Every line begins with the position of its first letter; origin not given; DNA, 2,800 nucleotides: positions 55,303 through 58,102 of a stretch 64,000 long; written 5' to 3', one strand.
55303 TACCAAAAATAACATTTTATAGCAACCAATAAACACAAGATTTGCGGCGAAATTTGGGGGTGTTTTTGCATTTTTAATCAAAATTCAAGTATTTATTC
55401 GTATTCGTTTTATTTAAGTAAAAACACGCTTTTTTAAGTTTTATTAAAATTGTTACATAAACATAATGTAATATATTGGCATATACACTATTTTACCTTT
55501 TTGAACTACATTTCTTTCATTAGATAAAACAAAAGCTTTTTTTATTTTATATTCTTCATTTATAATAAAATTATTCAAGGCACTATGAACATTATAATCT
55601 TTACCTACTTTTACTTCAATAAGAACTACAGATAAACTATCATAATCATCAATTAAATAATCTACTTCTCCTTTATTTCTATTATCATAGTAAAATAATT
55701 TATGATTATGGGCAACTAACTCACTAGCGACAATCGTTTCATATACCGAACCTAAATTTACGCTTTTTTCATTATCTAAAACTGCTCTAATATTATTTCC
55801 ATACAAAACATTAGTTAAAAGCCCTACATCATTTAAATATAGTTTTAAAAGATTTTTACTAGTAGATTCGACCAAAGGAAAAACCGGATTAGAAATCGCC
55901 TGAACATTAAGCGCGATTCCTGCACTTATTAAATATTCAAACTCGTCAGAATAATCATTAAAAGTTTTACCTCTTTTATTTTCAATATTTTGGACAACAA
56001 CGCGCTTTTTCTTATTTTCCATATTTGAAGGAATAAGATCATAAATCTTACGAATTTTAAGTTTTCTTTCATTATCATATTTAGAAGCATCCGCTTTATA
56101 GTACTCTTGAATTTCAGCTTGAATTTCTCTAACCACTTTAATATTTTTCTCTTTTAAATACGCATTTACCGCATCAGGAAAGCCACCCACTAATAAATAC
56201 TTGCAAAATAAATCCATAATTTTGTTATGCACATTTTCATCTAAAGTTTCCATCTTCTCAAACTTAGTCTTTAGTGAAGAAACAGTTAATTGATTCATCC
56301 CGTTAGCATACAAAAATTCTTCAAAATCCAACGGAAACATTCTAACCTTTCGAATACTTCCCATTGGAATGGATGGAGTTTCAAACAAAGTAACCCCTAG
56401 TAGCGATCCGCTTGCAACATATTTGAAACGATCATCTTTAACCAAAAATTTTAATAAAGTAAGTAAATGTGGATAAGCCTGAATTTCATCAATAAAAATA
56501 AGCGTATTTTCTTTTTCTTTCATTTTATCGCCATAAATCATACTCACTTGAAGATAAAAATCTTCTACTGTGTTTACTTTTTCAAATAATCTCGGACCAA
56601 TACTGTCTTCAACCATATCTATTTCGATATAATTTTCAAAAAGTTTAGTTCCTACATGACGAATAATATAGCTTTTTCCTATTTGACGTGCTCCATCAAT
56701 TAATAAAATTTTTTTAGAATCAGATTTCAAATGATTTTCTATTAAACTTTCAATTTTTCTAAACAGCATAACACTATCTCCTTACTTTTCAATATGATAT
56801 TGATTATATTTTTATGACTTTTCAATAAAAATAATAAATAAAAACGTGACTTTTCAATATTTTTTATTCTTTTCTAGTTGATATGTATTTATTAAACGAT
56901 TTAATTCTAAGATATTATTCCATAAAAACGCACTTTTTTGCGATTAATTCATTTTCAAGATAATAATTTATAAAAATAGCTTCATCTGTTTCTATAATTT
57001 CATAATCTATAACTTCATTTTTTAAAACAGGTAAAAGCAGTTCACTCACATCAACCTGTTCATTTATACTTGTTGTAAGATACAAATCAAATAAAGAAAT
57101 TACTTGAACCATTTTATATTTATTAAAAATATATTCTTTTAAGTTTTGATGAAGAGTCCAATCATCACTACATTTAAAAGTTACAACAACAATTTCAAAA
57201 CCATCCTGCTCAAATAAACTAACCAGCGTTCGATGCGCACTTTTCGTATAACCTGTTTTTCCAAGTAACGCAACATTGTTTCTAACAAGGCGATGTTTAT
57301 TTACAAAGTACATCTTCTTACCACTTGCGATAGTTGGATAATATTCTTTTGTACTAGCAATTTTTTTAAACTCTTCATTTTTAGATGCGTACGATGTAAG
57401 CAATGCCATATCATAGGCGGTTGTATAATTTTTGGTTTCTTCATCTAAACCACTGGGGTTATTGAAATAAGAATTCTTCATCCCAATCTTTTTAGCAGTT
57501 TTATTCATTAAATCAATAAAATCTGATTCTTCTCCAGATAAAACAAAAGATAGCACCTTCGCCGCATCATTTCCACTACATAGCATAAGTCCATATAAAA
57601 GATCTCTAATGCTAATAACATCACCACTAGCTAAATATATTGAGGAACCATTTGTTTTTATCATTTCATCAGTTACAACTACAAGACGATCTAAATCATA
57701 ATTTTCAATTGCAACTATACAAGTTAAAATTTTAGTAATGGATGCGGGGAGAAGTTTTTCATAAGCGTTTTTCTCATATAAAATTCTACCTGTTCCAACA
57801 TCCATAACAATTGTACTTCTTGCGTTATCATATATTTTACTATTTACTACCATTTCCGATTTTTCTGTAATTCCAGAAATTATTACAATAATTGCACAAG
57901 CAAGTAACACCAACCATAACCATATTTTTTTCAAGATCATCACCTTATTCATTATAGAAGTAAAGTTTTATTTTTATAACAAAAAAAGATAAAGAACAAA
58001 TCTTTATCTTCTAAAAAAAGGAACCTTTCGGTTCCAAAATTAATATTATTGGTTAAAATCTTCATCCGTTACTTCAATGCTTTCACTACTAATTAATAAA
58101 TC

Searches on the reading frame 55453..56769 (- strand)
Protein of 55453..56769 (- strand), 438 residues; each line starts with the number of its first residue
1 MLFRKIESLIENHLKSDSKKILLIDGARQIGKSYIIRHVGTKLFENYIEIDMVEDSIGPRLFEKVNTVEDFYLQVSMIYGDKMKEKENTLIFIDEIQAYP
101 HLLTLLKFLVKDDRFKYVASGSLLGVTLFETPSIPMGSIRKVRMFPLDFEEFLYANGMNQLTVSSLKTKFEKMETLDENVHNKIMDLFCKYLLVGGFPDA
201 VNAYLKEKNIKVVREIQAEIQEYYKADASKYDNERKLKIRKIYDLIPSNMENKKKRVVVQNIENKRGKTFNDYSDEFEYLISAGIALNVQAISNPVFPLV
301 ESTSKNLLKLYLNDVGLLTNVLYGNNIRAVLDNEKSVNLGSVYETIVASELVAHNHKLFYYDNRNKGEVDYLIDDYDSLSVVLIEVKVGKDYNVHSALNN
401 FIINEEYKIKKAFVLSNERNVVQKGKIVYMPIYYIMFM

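Call 7: search_protein_families(library=ncbifam, proteins=[window:55453-56769:-])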
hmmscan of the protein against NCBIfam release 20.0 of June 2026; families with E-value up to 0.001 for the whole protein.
window:55453-56769:- (438 aa): 0 families

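Call 46: search_protein_families(library=pfam, proteins=[window:55453-56769:-], max_evalue=0.01)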
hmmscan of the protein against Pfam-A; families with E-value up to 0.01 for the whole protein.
window:55453-56769:- (438 aa): 4 families
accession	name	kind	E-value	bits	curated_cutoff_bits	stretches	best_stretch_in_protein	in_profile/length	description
PF13173.12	AAA_14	-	2.5e-23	83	27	1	19-153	2-129/129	AAA domain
PF13635.12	DUF4143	-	5.1e-22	78.8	28.1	1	227-388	3-159/160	Domain of unknown function (DUF4143)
PF13401.12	AAA_22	-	0.0038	18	27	0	18-134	4-126/130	AAA domain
PF13191.12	AAA_16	-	0.0041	18.1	32.6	0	5-45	11-50/167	AAA ATPase domain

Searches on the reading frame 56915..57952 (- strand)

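Call 21: search_protein_families(library=ncbifam, proteins=[window:56915-57952:-], max_evalue=1e-10)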
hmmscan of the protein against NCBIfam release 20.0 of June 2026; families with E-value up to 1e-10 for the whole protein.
window:56915-57952:- (345 aa): 7 families
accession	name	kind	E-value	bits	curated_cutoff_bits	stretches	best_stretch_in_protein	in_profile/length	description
NF007445.0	PRK10001.1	equivalog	6.7e-28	97.6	765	1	18-263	14-266/400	serine-type D-Ala-D-Ala carboxypeptidase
NF008668.0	PRK11669.1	equivalog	1.5e-24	86.7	294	1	11-248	9-250/316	D-alanyl-D-alanine endopeptidase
NF008489.0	PRK11397.1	equivalog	1.9e-24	86.1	610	1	35-202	28-206/389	serine-type D-Ala-D-Ala carboxypeptidase DacD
NF000471.1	vanY_of_D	exception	1.2e-23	84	625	1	43-226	98-294/354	transpeptidase-like D-Ala-D-Ala carboxypeptidase VanY-D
NF038258.2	PBP4_Staph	exception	2.6e-23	82.5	500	1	35-207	33-224/366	penicillin-binding protein PBP4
NF008059.0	PRK10793.1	equivalog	2.1e-20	72.8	694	1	33-245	36-255/403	D-alanyl-D-alanine carboxypeptidase DacA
NF038273.1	strep_PBP3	exception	2.5e-18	66.3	490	1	22-286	8-299/407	D-alanyl-D-alanine carboxypeptidase PBP3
